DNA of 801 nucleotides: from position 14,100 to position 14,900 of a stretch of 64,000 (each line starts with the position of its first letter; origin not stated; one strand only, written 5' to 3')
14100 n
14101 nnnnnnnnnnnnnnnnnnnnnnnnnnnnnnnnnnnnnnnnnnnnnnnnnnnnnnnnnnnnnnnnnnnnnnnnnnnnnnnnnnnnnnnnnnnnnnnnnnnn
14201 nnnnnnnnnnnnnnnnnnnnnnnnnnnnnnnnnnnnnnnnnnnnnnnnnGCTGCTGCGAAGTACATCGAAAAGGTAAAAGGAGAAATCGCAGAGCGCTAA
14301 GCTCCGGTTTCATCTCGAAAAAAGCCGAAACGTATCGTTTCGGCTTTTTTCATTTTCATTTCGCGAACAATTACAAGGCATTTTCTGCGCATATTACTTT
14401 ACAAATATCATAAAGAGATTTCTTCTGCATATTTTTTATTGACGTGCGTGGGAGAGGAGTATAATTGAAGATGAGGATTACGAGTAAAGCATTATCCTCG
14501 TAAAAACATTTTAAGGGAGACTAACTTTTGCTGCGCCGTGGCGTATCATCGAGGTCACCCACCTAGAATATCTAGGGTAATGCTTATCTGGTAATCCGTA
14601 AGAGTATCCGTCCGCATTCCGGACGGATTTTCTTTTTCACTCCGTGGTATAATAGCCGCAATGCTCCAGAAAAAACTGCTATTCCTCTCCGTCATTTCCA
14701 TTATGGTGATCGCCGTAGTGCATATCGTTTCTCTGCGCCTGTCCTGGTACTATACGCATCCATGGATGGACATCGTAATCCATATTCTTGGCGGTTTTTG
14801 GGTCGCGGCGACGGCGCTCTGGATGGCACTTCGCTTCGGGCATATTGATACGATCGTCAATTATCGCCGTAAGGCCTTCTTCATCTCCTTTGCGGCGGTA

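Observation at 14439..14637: Stand-alone promoter-to-terminator unit of about 170 nt with no ORF: a candidate small RNA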

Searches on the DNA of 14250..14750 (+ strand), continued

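Call 32: search_with_rna_model(model_id=R1, sources=[window, L003, L004, L005, L006, L007, L008, L009, L010, L011, L012, L013, L014, L015, L016, L017, L018, L019, L020, L021, L022, L023, L024, L025, L026, L027, L028, L029, L030, L031, L032, L033, L034, L035, L036, L037, L038, L039, L040, L041, L042, L043, L044, L045, L046, L047, L048, L049, L050, L051, L052, L053, L054, L055, L056, L057, L058, L059, L060, L061, L062, L063, L064, L065, L066, L067, L068, L069, L070, L071, L072, L073, L074, L075, L076, L077, L078, L079, L080, L081, L082, L083, L084], max_evalue=1, make_alignment=true)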
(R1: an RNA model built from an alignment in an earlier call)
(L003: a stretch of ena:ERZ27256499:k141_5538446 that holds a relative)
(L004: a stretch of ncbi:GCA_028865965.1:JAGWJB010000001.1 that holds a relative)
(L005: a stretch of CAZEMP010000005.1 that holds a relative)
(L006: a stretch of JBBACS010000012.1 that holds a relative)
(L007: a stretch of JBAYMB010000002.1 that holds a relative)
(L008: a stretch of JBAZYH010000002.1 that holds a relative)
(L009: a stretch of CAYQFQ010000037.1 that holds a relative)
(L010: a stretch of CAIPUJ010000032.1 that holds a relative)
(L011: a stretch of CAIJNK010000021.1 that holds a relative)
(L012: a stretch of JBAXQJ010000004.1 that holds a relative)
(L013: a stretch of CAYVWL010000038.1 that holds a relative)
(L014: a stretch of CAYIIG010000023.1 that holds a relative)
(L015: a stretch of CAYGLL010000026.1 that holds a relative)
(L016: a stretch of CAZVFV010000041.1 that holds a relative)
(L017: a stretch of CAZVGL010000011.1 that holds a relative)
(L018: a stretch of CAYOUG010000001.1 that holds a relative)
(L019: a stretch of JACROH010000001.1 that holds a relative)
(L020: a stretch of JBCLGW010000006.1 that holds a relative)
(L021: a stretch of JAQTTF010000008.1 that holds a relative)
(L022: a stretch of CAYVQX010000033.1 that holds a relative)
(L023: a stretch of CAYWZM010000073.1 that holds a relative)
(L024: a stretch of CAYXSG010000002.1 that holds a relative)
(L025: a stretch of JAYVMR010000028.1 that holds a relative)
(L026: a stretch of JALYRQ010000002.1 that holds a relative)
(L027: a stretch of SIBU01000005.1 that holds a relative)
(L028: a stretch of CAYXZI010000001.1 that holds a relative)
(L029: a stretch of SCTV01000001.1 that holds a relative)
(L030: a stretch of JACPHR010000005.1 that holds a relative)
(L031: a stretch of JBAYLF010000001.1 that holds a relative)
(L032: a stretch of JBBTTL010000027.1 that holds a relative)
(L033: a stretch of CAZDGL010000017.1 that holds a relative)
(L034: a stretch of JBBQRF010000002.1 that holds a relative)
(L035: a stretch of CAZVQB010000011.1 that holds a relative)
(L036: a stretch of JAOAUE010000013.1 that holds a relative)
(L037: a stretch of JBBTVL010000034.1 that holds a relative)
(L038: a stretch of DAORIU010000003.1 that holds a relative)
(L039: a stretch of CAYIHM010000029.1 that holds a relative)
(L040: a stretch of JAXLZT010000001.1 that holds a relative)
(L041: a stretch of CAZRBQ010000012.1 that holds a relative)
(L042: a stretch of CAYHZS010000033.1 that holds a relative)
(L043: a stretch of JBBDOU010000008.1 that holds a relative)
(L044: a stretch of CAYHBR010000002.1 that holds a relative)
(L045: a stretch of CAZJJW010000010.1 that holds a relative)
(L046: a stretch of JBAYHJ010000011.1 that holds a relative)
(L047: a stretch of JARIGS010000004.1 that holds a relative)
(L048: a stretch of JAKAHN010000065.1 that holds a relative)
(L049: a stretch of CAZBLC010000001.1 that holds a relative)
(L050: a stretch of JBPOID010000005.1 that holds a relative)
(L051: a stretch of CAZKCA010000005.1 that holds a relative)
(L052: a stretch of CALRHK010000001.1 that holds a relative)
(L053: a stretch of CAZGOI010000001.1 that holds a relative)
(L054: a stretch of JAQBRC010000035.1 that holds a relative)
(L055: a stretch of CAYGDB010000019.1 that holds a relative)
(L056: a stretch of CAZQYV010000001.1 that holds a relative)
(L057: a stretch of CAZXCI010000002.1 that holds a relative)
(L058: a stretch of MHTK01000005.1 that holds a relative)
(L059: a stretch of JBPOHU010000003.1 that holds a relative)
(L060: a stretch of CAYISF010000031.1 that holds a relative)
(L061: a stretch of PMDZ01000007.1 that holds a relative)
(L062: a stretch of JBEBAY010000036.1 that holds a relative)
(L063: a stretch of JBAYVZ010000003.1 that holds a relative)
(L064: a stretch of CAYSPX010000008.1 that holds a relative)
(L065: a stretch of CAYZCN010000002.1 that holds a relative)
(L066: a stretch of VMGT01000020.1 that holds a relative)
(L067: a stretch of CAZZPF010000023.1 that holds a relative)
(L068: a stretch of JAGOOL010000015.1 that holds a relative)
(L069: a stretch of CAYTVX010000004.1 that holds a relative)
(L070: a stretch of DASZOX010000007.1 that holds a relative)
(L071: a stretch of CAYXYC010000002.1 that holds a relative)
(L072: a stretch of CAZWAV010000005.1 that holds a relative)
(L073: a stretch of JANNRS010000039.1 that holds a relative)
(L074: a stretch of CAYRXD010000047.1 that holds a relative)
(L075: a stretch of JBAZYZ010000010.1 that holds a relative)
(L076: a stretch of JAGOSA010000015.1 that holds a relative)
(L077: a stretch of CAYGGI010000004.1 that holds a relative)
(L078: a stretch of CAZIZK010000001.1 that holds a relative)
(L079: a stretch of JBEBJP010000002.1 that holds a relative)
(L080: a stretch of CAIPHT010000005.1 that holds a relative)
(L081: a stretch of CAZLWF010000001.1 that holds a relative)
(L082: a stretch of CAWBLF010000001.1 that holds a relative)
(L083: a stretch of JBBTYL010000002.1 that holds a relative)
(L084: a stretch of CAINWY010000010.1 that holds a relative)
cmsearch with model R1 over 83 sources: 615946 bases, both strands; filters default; matches with E-value up to 1: 85.
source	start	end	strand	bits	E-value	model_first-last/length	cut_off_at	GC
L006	2194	2319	+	140.5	1.4e-30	1-126/126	no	0.37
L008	2216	2340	+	138.7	3.8e-30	1-126/126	no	0.36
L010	1779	1905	+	137.7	6.6e-30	1-126/126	no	0.41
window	14474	14599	+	135.4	2.4e-29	1-126/126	no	0.43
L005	2228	2352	+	132.3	1.3e-28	1-126/126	no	0.41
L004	3807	3932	+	131.2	2.5e-28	1-126/126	no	0.44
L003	3852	3977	+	118.4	2.9e-25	1-126/126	no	0.46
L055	2422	2544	+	82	1.7e-16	1-126/126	no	0.37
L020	2355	2480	+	81.3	2.6e-16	1-126/126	no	0.38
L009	2129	2262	+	79.5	7.1e-16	1-126/126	no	0.36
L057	2367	2494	+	78.9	9.8e-16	1-126/126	no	0.38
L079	2394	2534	+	74.8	9.2e-15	1-126/126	no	0.39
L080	2328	2456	+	71.4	6.3e-14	1-126/126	no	0.36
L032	1664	1793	+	71.1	7.4e-14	1-126/126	no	0.33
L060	1381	1509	+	70.8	8.9e-14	1-126/126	no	0.37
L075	978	1106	+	70.2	1.2e-13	1-126/126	no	0.43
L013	741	869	+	69.9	1.4e-13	1-126/126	no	0.37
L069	2315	2441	+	69.8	1.5e-13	1-126/126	no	0.39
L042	2727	2855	+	69.1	2.3e-13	1-126/126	no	0.43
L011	2338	2466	+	67.3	5.9e-13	1-126/126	no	0.4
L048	1987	2131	+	63.3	5.6e-12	1-126/126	no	0.42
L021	2396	2520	+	63.1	6.2e-12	1-126/126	no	0.42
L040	2394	2520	+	62.1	1.1e-11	1-126/126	no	0.39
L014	2163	2291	+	60.8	2.2e-11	1-126/126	no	0.42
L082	2748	2874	+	60.7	2.4e-11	1-126/126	no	0.43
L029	2351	2492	+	60.3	3e-11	1-126/126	no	0.42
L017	2160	2285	+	59.7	4.1e-11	1-126/126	no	0.4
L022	2017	2144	+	57.9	1.1e-10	1-126/126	no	0.42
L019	2310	2422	+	56.2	2.9e-10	1-126/126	no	0.41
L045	2805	2930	+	55.6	3.9e-10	1-126/126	no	0.43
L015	1842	1957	+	54.6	7.1e-10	1-126/126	no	0.46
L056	2370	2518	+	53.9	1e-09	1-126/126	no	0.4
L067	1199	1335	+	53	1.7e-09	1-126/126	no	0.42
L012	2321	2450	+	52.5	2.2e-09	1-126/126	no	0.42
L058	2312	2447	+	51.8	3.3e-09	1-126/126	no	0.38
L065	2224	2342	+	51.7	3.5e-09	1-126/126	no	0.49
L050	2429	2569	+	50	9e-09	1-126/126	no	0.37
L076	879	1027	+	49.8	9.7e-09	1-126/126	no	0.4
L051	2367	2503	+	49.6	1.1e-08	1-126/126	no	0.36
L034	2416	2543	+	49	1.6e-08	1-126/126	no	0.42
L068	2012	2159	+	48.5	2e-08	1-126/126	no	0.43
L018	2299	2428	+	48.4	2.2e-08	1-126/126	no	0.42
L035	2414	2553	+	47.8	3e-08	1-126/126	no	0.34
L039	2236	2360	+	47.4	3.7e-08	1-126/126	no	0.43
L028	2426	2570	+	47.4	3.7e-08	1-126/126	no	0.34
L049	2454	2593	+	47.3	3.9e-08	1-126/126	no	0.33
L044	2352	2499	+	46.5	6.3e-08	1-126/126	no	0.42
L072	2741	2890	+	45.5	1.1e-07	1-126/126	no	0.33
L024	2419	2566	+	44.9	1.5e-07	1-126/126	no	0.45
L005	2227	2351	-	44.2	2.3e-07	1-126/126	no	0.4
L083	2433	2573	+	44.1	2.3e-07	1-126/126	no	0.42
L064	2413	2554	+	43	4.3e-07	1-126/126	no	0.38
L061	2763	2912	+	42.8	4.9e-07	1-126/126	no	0.33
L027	2265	2445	+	42.1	7.2e-07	1-126/126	no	0.4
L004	3806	3931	-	41.5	9.9e-07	1-126/126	no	0.44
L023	48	190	+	40.7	1.5e-06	1-126/126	no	0.39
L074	2180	2303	+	40.6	1.6e-06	1-126/126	no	0.44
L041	120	265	+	40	2.3e-06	1-126/126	no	0.42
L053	2762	2912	+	39.7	2.7e-06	1-126/126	no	0.34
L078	2382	2508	+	39.2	3.6e-06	1-126/126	no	0.43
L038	1381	1526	+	38.5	5.3e-06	1-126/126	no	0.36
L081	2269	2419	+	38.2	6.2e-06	1-126/126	no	0.31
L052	2322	2468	+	37.9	7.3e-06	1-126/126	no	0.44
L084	730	878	+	37.6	8.8e-06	1-126/126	no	0.34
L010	1778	1904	-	36.8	1.4e-05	1-126/126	no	0.41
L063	2209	2367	+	36.4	1.7e-05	1-126/126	no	0.35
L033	159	306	+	36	2e-05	1-126/126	no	0.39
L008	2215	2339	-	36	2.1e-05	1-126/126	no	0.36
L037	2687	2821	+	35.3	3.1e-05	1-126/126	no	0.43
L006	2193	2318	-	34.5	4.8e-05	1-126/126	no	0.37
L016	433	579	+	33.7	7.4e-05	1-126/126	no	0.39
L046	2767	2916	+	32.6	0.00013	1-126/126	no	0.31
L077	2427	2563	+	32.4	0.00015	1-126/126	no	0.45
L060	1380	1508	-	32.2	0.00017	1-126/126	no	0.37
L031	2648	2821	+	32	0.0002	1-126/126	no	0.39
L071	2729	2879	+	24.6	0.012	1-126/126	no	0.42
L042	2726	2854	-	24.1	0.015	1-126/126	no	0.43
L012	2444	2490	-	22.6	0.036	1-126/126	no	0.21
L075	977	1105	-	22.3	0.041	1-126/126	no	0.43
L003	3851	3975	-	20.4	0.12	1-126/126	no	0.46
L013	740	868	-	20.1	0.14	1-126/126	no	0.38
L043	2329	2454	+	19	0.26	1-126/126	no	0.48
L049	2453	2592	-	18.1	0.42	1-126/126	no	0.33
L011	2337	2465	-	16.6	0.99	1-126/126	no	0.4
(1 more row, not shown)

Alignment A4: 85 matches aligned to the model, 316 columns, each read 5' to 3' on its own strand. Consensus structure (alignment columns), stored with it:
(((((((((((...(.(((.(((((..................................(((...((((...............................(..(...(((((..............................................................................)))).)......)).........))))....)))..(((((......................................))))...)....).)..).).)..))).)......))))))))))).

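Call 33: search_with_rna_model(model_id=R1, sources=[window, L003, L004, L005, L006, L007, L008, L009, L010, L011, L012, L013, L014, L015, L016, L017, L018, L019, L020, L021, L022, L023, L024, L025, L026, L027, L028, L029, L030, L031, L032, L033, L034, L035, L036, L037, L038, L039, L040, L041, L042, L043, L044, L045, L046, L047, L048, L049, L050, L051, L052, L053, L054, L055, L056, L057, L058, L059, L060, L061, L062, L063, L064, L065, L066, L067, L068, L069, L070, L071, L072, L073, L074, L075, L076, L077, L078, L079, L080, L081, L082, L083, L084], max_evalue=2e-7, make_alignment=true)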
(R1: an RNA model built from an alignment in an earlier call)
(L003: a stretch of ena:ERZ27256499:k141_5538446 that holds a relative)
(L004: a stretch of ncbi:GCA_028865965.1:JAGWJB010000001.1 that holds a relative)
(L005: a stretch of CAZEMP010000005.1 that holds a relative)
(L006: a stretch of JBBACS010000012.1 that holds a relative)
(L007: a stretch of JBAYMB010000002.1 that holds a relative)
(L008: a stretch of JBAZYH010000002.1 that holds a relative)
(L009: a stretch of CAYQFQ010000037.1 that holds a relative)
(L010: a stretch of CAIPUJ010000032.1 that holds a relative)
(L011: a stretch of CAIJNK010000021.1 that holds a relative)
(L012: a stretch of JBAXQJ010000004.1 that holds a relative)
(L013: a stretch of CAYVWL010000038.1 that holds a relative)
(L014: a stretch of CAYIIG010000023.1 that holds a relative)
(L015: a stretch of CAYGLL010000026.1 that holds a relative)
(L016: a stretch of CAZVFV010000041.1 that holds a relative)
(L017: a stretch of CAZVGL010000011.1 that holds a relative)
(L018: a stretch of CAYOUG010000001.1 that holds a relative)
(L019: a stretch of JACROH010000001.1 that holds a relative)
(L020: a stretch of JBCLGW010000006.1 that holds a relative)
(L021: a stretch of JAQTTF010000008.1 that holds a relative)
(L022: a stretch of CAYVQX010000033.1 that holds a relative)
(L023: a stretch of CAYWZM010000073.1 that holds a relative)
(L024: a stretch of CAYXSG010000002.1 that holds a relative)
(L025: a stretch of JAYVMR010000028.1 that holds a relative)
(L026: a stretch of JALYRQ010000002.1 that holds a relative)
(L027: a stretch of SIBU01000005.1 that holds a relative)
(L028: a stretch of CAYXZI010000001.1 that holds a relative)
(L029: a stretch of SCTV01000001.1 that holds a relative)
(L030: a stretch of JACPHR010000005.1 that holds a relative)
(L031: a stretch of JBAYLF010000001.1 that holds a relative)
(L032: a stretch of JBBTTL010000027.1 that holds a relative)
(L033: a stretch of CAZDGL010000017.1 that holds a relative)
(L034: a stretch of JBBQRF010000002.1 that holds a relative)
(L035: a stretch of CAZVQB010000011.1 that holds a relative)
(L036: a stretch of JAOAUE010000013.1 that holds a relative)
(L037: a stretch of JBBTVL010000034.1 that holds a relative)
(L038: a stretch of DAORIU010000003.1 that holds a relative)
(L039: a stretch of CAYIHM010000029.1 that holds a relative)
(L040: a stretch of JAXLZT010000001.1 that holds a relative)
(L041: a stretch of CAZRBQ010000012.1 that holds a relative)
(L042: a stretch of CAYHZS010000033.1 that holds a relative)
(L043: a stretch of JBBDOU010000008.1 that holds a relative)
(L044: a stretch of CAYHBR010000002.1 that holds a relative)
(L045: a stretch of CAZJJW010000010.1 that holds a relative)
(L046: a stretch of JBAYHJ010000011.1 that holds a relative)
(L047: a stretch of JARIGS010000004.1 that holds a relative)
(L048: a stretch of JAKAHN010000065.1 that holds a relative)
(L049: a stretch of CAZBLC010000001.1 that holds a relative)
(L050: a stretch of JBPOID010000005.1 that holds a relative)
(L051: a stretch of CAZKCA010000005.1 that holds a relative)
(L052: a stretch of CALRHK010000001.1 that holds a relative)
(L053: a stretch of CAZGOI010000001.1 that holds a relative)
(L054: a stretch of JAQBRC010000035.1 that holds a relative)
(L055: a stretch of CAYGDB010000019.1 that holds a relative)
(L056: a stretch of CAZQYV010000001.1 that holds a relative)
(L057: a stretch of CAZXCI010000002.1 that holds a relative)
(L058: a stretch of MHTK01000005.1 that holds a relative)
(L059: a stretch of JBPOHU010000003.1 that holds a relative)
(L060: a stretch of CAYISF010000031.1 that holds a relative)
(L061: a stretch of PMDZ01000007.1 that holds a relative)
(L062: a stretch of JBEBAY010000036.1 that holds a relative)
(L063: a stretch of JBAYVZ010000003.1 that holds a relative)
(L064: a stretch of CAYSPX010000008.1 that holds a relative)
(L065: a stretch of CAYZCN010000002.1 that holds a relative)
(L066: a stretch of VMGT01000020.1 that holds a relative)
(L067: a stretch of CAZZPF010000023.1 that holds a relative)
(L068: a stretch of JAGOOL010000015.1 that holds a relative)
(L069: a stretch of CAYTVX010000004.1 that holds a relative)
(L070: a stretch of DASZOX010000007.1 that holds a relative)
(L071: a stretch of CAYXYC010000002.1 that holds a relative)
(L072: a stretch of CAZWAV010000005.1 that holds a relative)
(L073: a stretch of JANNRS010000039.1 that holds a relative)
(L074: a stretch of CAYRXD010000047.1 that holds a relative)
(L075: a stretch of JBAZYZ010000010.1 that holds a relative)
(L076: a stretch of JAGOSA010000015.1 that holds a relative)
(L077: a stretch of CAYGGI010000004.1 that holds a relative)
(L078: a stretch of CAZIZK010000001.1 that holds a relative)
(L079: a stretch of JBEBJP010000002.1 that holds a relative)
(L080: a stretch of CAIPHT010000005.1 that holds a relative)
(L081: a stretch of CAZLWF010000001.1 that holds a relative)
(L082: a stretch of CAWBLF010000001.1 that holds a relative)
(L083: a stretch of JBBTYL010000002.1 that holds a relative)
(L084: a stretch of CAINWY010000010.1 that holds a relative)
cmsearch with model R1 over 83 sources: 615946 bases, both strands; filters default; matches with E-value up to 2e-7: 49.
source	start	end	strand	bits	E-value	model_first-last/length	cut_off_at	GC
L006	2194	2319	+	140.5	1.4e-30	1-126/126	no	0.37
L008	2216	2340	+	138.7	3.8e-30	1-126/126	no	0.36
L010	1779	1905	+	137.7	6.6e-30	1-126/126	no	0.41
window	14474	14599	+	135.4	2.4e-29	1-126/126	no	0.43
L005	2228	2352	+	132.3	1.3e-28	1-126/126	no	0.41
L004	3807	3932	+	131.2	2.5e-28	1-126/126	no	0.44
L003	3852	3977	+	118.4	2.9e-25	1-126/126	no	0.46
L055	2422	2544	+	82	1.7e-16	1-126/126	no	0.37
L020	2355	2480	+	81.3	2.6e-16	1-126/126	no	0.38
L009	2129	2262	+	79.5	7.1e-16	1-126/126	no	0.36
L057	2367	2494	+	78.9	9.8e-16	1-126/126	no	0.38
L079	2394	2534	+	74.8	9.2e-15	1-126/126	no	0.39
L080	2328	2456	+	71.4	6.3e-14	1-126/126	no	0.36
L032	1664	1793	+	71.1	7.4e-14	1-126/126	no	0.33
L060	1381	1509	+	70.8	8.9e-14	1-126/126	no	0.37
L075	978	1106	+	70.2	1.2e-13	1-126/126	no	0.43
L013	741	869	+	69.9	1.4e-13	1-126/126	no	0.37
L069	2315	2441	+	69.8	1.5e-13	1-126/126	no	0.39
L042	2727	2855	+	69.1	2.3e-13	1-126/126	no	0.43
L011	2338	2466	+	67.3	5.9e-13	1-126/126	no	0.4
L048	1987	2131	+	63.3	5.6e-12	1-126/126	no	0.42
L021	2396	2520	+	63.1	6.2e-12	1-126/126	no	0.42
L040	2394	2520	+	62.1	1.1e-11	1-126/126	no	0.39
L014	2163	2291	+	60.8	2.2e-11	1-126/126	no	0.42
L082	2748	2874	+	60.7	2.4e-11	1-126/126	no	0.43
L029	2351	2492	+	60.3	3e-11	1-126/126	no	0.42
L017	2160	2285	+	59.7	4.1e-11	1-126/126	no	0.4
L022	2017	2144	+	57.9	1.1e-10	1-126/126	no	0.42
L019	2310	2422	+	56.2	2.9e-10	1-126/126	no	0.41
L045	2805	2930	+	55.6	3.9e-10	1-126/126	no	0.43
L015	1842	1957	+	54.6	7.1e-10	1-126/126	no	0.46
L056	2370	2518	+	53.9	1e-09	1-126/126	no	0.4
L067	1199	1335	+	53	1.7e-09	1-126/126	no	0.42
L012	2321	2450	+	52.5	2.2e-09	1-126/126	no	0.42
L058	2312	2447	+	51.8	3.3e-09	1-126/126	no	0.38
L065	2224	2342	+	51.7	3.5e-09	1-126/126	no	0.49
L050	2429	2569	+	50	9e-09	1-126/126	no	0.37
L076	879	1027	+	49.8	9.7e-09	1-126/126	no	0.4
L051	2367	2503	+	49.6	1.1e-08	1-126/126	no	0.36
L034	2416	2543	+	49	1.6e-08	1-126/126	no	0.42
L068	2012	2159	+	48.5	2e-08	1-126/126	no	0.43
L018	2299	2428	+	48.4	2.2e-08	1-126/126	no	0.42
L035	2414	2553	+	47.8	3e-08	1-126/126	no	0.34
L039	2236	2360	+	47.4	3.7e-08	1-126/126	no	0.43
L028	2426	2570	+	47.4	3.7e-08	1-126/126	no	0.34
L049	2454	2593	+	47.3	3.9e-08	1-126/126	no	0.33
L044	2352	2499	+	46.5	6.3e-08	1-126/126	no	0.42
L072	2741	2890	+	45.5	1.1e-07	1-126/126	no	0.33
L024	2419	2566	+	44.9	1.5e-07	1-126/126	no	0.45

Alignment A5: 49 matches aligned to the model, 253 columns, each read 5' to 3' on its own strand. Consensus structure (alignment columns), stored with it:
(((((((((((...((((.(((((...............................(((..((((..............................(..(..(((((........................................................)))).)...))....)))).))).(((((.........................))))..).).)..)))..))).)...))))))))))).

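Call 40: search_with_rna_model(model_id=R1, source=L085, max_evalue=10, filters=off, show_alignments=2)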
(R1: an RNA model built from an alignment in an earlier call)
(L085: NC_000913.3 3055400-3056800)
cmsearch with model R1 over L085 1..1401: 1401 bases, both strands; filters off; matches with E-value up to 10: 13.
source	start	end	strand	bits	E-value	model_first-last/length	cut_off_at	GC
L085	1048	1099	+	5.9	0.83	1-126/126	no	0.46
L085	640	714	-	3.1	4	1-126/126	no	0.56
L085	550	574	+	2.9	4.5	1-126/126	no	0.48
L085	368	399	+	2.8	4.8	1-126/126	no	0.44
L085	1338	1348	+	2.6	5.2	1-126/126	no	0.55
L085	591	634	+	2.4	5.7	1-126/126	no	0.55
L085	470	559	-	2.4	5.9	1-126/126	no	0.41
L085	270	302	-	2.3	6.4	1-126/126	no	0.58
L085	1337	1347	-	2.1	7.1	1-126/126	no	0.55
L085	378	444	-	1.8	8.3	1-126/126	no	0.45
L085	100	144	+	1.8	8.3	1-126/126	no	0.49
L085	181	227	-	1.8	8.4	1-126/126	no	0.57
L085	1175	1220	+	1.5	9.9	1-126/126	no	0.61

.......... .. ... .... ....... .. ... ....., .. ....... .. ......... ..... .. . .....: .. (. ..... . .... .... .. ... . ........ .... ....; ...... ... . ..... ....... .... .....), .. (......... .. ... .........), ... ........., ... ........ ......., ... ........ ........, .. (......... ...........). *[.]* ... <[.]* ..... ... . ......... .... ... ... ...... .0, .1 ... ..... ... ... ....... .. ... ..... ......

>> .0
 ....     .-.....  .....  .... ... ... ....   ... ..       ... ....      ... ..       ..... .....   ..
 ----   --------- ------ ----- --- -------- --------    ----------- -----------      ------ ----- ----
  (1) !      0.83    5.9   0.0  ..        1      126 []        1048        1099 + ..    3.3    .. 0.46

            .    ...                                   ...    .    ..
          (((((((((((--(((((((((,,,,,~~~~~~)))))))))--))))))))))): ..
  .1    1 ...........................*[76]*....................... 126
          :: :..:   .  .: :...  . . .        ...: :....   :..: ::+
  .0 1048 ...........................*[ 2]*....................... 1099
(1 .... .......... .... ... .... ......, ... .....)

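Call 47: build_rna_model(alignment_id=A5)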
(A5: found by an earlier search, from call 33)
Model R2 built from alignment A5 (49 sequences, 253 columns); structure: stored with the alignment.
model positions 126; base pairs 39; branch points 1; effective number of sequences 4.12; information 0.59 bits per position. Calibrated on 0.2 Mb of random sequence (short: E-values are rough).
structure used (alignment columns):
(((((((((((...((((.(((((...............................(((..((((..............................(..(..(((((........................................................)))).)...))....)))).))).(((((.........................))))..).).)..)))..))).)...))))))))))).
